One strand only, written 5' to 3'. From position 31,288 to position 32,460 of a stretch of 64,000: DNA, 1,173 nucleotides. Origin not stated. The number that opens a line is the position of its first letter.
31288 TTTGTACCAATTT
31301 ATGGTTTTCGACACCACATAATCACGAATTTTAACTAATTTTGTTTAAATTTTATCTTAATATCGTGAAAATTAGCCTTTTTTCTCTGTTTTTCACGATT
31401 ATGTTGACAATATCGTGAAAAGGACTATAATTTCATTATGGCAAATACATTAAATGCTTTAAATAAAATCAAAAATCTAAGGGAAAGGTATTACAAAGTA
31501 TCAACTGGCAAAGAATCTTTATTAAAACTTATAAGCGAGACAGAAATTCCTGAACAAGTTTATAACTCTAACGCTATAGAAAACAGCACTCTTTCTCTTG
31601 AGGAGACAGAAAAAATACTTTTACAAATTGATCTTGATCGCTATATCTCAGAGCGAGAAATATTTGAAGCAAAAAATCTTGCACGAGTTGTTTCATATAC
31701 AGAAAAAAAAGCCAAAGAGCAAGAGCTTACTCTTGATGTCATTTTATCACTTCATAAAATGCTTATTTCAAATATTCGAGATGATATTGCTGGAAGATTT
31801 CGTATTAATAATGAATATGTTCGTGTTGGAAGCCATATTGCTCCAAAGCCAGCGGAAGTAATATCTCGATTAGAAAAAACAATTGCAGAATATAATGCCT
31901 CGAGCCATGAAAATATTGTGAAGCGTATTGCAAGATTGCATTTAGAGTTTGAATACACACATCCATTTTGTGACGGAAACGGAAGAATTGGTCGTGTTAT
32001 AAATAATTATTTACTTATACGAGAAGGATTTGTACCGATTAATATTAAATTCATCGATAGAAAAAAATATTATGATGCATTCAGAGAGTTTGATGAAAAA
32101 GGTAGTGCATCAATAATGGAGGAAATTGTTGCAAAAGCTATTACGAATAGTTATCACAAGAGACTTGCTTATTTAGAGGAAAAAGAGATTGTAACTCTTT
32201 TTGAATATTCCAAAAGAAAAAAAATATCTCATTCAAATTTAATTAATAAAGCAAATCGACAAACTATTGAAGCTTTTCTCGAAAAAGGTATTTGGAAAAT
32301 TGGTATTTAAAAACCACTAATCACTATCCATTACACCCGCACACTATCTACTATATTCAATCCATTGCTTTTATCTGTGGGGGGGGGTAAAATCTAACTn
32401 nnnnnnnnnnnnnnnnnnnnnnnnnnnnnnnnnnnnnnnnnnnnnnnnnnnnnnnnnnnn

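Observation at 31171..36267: About 5-kb accessory island inserted between rplB and rpsS: Fic AMPylase + secreted Kazal inhibitor + membrane S1 protease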

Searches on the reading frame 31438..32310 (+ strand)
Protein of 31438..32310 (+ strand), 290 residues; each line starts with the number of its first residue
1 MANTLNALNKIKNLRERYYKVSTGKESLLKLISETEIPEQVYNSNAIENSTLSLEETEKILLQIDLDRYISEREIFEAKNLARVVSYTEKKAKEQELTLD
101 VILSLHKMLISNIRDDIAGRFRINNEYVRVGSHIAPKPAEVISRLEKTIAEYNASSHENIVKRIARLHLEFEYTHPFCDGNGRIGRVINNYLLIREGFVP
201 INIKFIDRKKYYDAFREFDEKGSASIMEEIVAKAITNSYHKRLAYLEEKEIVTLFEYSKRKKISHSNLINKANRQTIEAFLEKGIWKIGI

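Call 3: search_protein_families(library=pfam, proteins=[window:31438-32310:+], max_evalue=0.1)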
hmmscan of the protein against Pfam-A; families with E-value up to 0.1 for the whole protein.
window:31438-32310:+ (290 aa): 2 families
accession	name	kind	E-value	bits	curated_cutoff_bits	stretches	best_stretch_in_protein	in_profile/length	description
PF02661.23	Fic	-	1.3e-21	77.7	24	1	97-193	2-93/93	Fic/DOC family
PF13499.12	EF-hand_7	-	0.095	13.5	30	0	210-256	3-47/67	EF-hand domain pair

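Call 4: search_protein_families(library=ncbifam, proteins=[window:31438-32310:+], max_evalue=0.1)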
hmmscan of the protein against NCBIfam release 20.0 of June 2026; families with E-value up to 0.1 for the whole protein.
window:31438-32310:+ (290 aa): 7 families
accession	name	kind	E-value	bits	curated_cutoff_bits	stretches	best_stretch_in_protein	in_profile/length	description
NF046030.1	ProtAdlyltaseSoFic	equivalog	6.8e-10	38.4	550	1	162-208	180-226/361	protein adenylyltransferase Fic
TIGR02613.1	mob_myst_B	hypoth_equivalog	2.1e-09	37.5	124.4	1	72-201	22-149/186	mobile mystery protein B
NF046029.1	ProtAdlyltaseNmFic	equivalog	3.7e-08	33.3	230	1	97-247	27-167/177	protein adenylyltransferase Fic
NF007672.0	PRK10347.1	equivalog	0.00011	22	181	1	152-237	112-195/200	putative adenosine monophosphate-protein transferase Fic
TIGR01550.1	DOC_P1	subfamily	0.0017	18.6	38.65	1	139-197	30-88/122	type II toxin-antitoxin system death-on-curing family toxin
NF041381.1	XopAC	subfamily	0.0064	15.2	450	1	134-233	352-446/451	XopAC/AvrAC family type III secretion system effector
NF010653.0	PRK14052.1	equivalog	0.087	11.9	364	0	96-202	277-376/387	VopS family T3SS effector adenosine monophosphate-protein transferase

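Call 32: search_solved_structures(query=window:31438-32310:+, max_evalue=0.001, show_alignments=2)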
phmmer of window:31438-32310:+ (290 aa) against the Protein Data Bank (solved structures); distinct sequences matched with E-value up to 0.001: 30.
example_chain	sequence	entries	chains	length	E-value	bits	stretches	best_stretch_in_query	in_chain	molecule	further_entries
6i7j_A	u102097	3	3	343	1.4e-20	77.4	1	19-233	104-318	Adenosine monophosphate-protein transferase FICD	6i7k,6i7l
6i7g_A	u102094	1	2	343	1.9e-20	76.9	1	19-233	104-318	Adenosine monophosphate-protein transferase FICD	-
4u04_A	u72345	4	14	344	1.9e-20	76.9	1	19-233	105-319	Adenosine monophosphate-protein transferase FICD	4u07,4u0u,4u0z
6i7h_A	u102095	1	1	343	2.2e-20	76.7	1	19-233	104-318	Adenosine monophosphate-protein transferase FICD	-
6i7i_A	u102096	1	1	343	2.2e-20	76.7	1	19-233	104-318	Adenosine monophosphate-protein transferase FICD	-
9yz5_A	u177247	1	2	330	1.7e-19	73.8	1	19-223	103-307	Protein adenylyltransferase FICD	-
4u0s_A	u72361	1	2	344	1.7e-19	73.8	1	19-233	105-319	Adenosine monophosphate-protein transferase FICD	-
6zmd_B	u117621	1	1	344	3.2e-19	72.9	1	19-220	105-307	Protein adenylyltransferase FICD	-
7b7z_A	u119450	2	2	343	3.4e-19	72.8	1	19-233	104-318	Protein adenylyltransferase FICD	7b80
5jj6_A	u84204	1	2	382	1.1e-17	67.8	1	8-215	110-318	Adenosine monophosphate-protein transferase FICD homolog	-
5jj7_A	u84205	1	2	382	1.1e-16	64.6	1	8-215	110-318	Adenosine monophosphate-protein transferase FICD homolog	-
4rgl_A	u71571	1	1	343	4.9e-14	55.9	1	37-237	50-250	Filamentation induced by cAMP protein Fic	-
4x2e_A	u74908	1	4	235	1.6e-12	51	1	41-212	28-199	Fic family protein putative filamentation induced by cAMP protein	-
4x2c_A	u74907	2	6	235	2.4e-11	47.1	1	41-212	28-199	Fic family protein putative filamentation induced by cAMP protein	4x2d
3cuc_A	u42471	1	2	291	2.3e-10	43.9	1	9-222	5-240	Protein of unknown function with a Fic domain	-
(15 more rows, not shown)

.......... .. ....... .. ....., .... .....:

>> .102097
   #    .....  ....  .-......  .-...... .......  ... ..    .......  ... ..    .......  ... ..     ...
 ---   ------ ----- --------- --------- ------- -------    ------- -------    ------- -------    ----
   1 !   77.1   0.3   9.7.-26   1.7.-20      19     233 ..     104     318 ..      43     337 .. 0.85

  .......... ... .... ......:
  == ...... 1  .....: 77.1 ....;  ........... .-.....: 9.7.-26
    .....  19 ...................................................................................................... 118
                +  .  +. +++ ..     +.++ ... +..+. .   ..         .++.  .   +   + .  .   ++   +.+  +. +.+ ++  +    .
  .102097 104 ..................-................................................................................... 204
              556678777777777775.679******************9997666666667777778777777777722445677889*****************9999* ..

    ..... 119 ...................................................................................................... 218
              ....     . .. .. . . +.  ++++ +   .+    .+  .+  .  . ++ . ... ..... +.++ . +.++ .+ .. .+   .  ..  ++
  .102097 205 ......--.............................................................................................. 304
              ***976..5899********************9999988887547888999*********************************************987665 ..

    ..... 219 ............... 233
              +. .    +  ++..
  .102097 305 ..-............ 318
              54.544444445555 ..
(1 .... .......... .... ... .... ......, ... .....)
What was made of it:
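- Checked: The motif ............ is present, and SNAIEN aligns to TVAIEG of human FICD (call 32).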

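Call 52: find_homologous_proteins(query=window:31438-32310:+, max_evalue=1e-10)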
Query window:31438-32310:+ (290 aa): 8000 proteins with E <= 1e-10 among 8000 candidates; the best 120 are listed.
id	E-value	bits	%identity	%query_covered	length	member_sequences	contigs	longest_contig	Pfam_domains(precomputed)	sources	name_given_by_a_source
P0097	2.2e-180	616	100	100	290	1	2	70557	PF02661.24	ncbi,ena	-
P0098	3.1e-158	543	87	100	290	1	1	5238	PF02661.24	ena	-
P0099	1.7e-155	534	84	100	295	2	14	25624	PF02661.24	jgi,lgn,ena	-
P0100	2.1e-154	531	83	100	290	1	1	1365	PF02661.24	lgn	-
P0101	4.9e-154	530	84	100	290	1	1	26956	PF02661.24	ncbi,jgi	ncbi:MAG: Fic family protein [Candidatus Paceibacterota bacterium]|jgi:Fic family protein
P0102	1.5e-153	528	83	100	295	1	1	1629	PF02661.24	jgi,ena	-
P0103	4.5e-152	523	82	100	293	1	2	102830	PF02661.24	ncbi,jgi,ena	ncbi:MAG: Fic family protein [Parcubacteria group bacterium]|jgi:Fic family protein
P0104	6.5e-152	523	83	100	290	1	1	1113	PF02661.24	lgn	-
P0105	7.4e-152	522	83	100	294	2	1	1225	PF02661.24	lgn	-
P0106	9.0e-152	522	82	100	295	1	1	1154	PF02661.24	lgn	-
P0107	3.3e-151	520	84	100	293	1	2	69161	PF02661.24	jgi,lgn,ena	jgi:Fic family protein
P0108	6.2e-151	519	82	100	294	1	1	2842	PF02661.24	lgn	-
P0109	6.6e-151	519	82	100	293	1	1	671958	PF02661.24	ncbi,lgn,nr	ncbi:MAG: Fic family protein [Candidatus Pacebacteria bacterium]|nr:Fic family protein [Candidatus P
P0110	6.7e-151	519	82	100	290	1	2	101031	PF02661.24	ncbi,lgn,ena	-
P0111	6.8e-151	519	81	100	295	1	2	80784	PF02661.24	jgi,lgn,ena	-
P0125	5.2e-150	516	81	100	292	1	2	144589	PF02661.24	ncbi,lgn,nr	ncbi:MAG: Fic family protein [Candidatus Moranbacteria bacterium]|nr:Fic family protein [Candidatus 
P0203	2.9e-148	511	81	100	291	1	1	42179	PF02661.24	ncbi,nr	ncbi:MAG: Fic family protein [Candidatus Peregrinibacteria bacterium]|nr:Fic family protein [Candida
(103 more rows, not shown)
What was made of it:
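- The top 119 hits other than the query itself are 75-87% identical (all but one at least 79%) over 98-100% of the query, from many CPR lineages (call 52).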

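Call 53: search_protein_families(library=padloc, proteins=[window:31438-32310:+], max_evalue=0.01)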
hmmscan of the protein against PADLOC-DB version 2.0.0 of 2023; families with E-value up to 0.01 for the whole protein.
window:31438-32310:+ (290 aa): 9 families
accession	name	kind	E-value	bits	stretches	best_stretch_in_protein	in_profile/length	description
PDLC04836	PDC-S04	-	1.6e-32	110.6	1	41-249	30-240/244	-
PDLC04840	PDC-S04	-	6.5e-32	109.1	1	41-230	16-211/227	-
PDLC03963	SoFic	-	1.1e-26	92.1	1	35-283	55-305/361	-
PDLC04837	PDC-S04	-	8.8e-25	85.3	1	39-233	28-222/234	-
PDLC04839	PDC-S04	-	2.7e-19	67.7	1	58-236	22-203/205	-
PDLC04966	PDC-S24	-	3.1e-15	54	1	72-203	207-346/497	-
PDLC04838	PDC-S04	-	1.1e-12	46.2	1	77-238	43-205/209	-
PDLC04841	PDC-S04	-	9.2e-09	33.3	1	116-247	158-280/292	-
PDLC04842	PDC-S04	-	2.2e-08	32.1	1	98-263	43-196/202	-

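Call 55: find_encoding_contigs(protein=P0099, flank=6000, max_places=4)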
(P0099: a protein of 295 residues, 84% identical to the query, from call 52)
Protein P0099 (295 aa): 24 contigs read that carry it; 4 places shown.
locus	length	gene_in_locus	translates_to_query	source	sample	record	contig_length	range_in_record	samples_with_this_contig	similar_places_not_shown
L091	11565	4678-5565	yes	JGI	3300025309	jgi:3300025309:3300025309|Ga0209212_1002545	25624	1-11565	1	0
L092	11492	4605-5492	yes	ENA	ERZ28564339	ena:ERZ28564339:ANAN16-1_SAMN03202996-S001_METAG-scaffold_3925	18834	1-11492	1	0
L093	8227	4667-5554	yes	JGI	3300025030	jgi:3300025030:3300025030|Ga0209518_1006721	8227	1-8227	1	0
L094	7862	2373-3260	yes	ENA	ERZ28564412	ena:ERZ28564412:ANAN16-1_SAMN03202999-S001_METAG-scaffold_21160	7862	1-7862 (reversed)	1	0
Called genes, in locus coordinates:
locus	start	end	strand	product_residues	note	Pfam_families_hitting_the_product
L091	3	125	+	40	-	?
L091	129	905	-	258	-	PF01909:NTP_transf_2 (weak)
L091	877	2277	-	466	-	PF00293:NUDIX, PF00535:Glycos_transf_2, PF13641:Glyco_tranf_2_3 (weak)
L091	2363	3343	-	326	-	PF00334:NDK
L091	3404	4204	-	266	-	PF01209:Ubie_methyltran, PF03848:TehB, PF05175:MTS, PF06325:PrmA, PF13489:Methyltransf_23, PF13847:Methyltransf_31, PF08241:Methyltransf_11, PF08242:Methyltransf_12, +2 more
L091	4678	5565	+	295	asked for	PF02661:Fic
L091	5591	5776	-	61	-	PF01649:Ribosomal_S20p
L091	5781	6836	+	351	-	PF00768:Peptidase_S11, PF02113:Peptidase_S13 (faint), PF13354:Beta-lactamase2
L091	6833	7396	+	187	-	PF01330:RuvA_N, PF00633:HHH (faint), PF14520:HHH_5, PF07499:RuvA_C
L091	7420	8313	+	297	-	PF01149:Fapy_DNA_glyco, PF05833:NFACT_N (weak), PF06831:H2TH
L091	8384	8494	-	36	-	-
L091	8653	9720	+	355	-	PF00932:LTD (faint)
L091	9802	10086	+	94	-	-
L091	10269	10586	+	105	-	-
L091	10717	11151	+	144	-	PF02502:LacAB_rpiB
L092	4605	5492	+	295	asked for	PF02661:Fic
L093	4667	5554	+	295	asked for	PF02661:Fic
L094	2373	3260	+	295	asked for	PF02661:Fic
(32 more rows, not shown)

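Call 56: find_encoding_contigs(protein=P0125, flank=6000, max_places=2)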
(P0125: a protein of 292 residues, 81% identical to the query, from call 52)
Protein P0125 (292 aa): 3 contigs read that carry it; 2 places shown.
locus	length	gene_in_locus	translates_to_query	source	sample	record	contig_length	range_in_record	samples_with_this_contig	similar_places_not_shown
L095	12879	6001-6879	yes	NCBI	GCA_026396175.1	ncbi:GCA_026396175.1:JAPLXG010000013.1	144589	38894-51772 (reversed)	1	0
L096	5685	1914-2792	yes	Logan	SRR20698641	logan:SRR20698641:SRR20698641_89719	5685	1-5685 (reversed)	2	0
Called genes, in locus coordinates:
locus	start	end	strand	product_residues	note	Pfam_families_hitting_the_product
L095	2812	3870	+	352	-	PF08220:HTH_DeoR (weak), PF02661:Fic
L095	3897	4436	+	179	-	-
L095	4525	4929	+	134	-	PF00293:NUDIX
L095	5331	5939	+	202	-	PF00753:Lactamase_B, PF23023:Anti-Pycsar_Apyc1 (weak), PF12706:Lactamase_B_2 (weak)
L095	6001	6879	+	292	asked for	PF02661:Fic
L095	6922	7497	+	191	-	PF00561:Abhydrolase_1 (faint), PF06821:Ser_hydrolase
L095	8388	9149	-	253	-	PF01925:TauE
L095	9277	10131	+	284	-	PF01522:Polysacc_deac_1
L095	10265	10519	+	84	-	-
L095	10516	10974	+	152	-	-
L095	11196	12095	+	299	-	-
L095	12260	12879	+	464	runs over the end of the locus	PF01637:ATPase_2, PF13173:AAA_14 (weak), PF03008:DUF234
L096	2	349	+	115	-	?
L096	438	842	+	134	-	PF00293:NUDIX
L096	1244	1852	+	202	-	PF00753:Lactamase_B, PF23023:Anti-Pycsar_Apyc1 (weak), PF12706:Lactamase_B_2 (weak)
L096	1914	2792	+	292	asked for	PF02661:Fic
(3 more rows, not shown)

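Call 57: find_encoding_contigs(protein=P0203, flank=6000, max_places=2)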
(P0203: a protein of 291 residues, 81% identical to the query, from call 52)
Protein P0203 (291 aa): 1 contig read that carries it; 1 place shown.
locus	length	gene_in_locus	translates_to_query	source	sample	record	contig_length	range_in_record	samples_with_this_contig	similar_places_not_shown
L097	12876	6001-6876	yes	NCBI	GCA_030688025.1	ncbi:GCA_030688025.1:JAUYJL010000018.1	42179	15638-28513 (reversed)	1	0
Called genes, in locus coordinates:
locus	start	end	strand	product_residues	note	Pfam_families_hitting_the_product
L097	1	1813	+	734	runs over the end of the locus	PF01138:RNase_PH, PF03725:RNase_PH_C, PF03726:PNPase, PF01138:RNase_PH, PF00013:KH_1, PF00575:S1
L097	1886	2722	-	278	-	PF08843:AbiEii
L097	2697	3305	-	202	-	-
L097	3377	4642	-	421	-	-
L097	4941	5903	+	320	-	PF13310:Virulence_RhuM, PF02661:Fic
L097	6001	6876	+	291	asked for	PF02661:Fic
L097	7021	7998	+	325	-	PF13384:HTH_23 (faint), PF13936:HTH_38, PF00665:rve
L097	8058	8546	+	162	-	-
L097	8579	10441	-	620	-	-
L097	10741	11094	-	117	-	-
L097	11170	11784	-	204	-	-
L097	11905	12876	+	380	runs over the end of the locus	PF13439:Glyco_transf_4, PF20706:GT4-conflict, PF00534:Glycos_transf_1, PF13692:Glyco_trans_1_4, PF13524:Glyco_trans_1_2 (weak)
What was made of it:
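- Neighbourhoods differ between genomes (calls 55-57). In L097 the Fic orthologue lies near an rve integrase gene and an AbiEii gene (call 57). The Fic orthologues in L095 and L097 lie next to a second Fic gene, and the one in L097 also near AbiEii and an IS (calls 56, 57).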

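Call 73: predict_structure(alignment_id=A7)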
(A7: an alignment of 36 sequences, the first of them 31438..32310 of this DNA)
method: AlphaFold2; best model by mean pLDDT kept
length: 290 residues; sequences in the alignment: 36
mean_pLDDT: 62.9   pTM: 0.55
mean pLDDT of the five models: 62.9, 61.0, 55.5, 50.9, 50.1
residues with pLDDT >= 90: 1; 70-90: 114; 50-70: 93; < 50: 82
segments of 3 or more residues with pLDDT < 50: 1-52, 55-70, 271-274, 277-282
pLDDT, mean of each block of 10 residues (from residue 1): 38 39 40 37 38 47 43 56 69 75 75 56 61 63 83 75 84 67 71 73 73 85 87 76 68 75 63 47 59
secondary structure, 60 per line:
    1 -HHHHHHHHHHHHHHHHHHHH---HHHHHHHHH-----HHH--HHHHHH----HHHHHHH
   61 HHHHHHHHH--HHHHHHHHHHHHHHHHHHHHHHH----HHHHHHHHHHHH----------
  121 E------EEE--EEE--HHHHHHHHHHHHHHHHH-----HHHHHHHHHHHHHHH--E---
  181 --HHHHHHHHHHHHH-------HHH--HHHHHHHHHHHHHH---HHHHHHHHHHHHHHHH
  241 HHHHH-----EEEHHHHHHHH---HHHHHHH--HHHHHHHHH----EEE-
elements in order: H2-21 H25-33 H44-49 H54-69 H72-94 H99-110 E128-130 E133-135 H138-154 H160-174 H183-195 H208-221 H225-245 E251-253 H254-261 H265-271 H274-282 E287-289

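Call 77: fold_search(model_id=the predicted structure, library=pdb)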
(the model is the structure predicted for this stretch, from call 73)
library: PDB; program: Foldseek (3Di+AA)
matches with E <= 10: 174; with E <= 0.001: 56
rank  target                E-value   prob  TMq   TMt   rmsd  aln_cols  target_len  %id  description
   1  6i7l                  2.2e-08  1.00  0.48  0.43  14.8       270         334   26  Crystal structure of monomeric FICD mutant L258D complexed with MgAMP-PNP (released 2019-09-25)
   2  6i7g_B                2.6e-08  1.00  0.51  0.44  14.8       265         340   25  Crystal structure of dimeric wild type FICD complexed with ATP (released 2019-09-25)
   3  4u0z_C                3.6e-08  1.00  0.50  0.45  13.3       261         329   26  Eukaryotic Fic Domain containing protein with bound APCPP (released 2014-12-10)
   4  4u0s_B                3.7e-08  1.00  0.51  0.46  14.7       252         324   26  Structure of Eukaryotic fic domain containing protein with ADP (released 2014-12-10)
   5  4u0z_B                4.1e-08  1.00  0.50  0.45  14.8       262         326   27  Eukaryotic Fic Domain containing protein with bound APCPP (released 2014-12-10)
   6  4u0z_H                4.8e-08  1.00  0.50  0.46  15.1       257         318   26  Eukaryotic Fic Domain containing protein with bound APCPP (released 2014-12-10)
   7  4u0z_A                5.6e-08  1.00  0.50  0.45  15.0       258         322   27  Eukaryotic Fic Domain containing protein with bound APCPP (released 2014-12-10)
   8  4u0z_F                6.9e-08  1.00  0.50  0.45  15.0       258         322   27  Eukaryotic Fic Domain containing protein with bound APCPP (released 2014-12-10)
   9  4u0z_D                7.3e-08  1.00  0.50  0.45  13.3       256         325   27  Eukaryotic Fic Domain containing protein with bound APCPP (released 2014-12-10)
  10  4u0z_G                7.7e-08  1.00  0.49  0.45  14.8       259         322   27  Eukaryotic Fic Domain containing protein with bound APCPP (released 2014-12-10)
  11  4u04_B                8.9e-08  1.00  0.52  0.47  15.0       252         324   26  Structure of a eukaryotic fic domain containing protein (released 2014-12-10)
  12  6i7k                  9.9e-08  1.00  0.46  0.41  14.9       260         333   26  Crystal structure of monomeric FICD mutant L258D complexed with MgATP (released 2019-09-25)
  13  9yz5_A                1.1e-07  1.00  0.53  0.47  14.5       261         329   26  human FicD bound with farnesyl pyrophosphate (released 2026-02-25)
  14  4u0s_A                1.2e-07  1.00  0.48  0.44  14.7       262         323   26  Structure of Eukaryotic fic domain containing protein with ADP (released 2014-12-10)
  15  4u0z_E                1.2e-07  1.00  0.50  0.45  13.5       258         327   27  Eukaryotic Fic Domain containing protein with bound APCPP (released 2014-12-10)
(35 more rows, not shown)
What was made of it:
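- On Class II Fic (FICD-like) AMP-transferase: The 50 listed are all Fic-domain proteins, FICD first at E 2e-8 (calls 73, 77).
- Closest known: Human FICD/HYPE and bacterial class II Fic proteins. Same: FICD is the best match in PDB by both sequence and fold (calls 32, 77).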

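Call 96: find_related_loci(query=window:31438-32310:+, collection=viral_contigs, flank=5000)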
Query window:31438-32310:+ (290 aa) in viral_contigs; peptide patterns used: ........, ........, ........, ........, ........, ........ (x = any residue, [..] = any of these).
22 stretches matched a pattern, but none encodes a relative of the query by tblastn (E <= 1e-3).
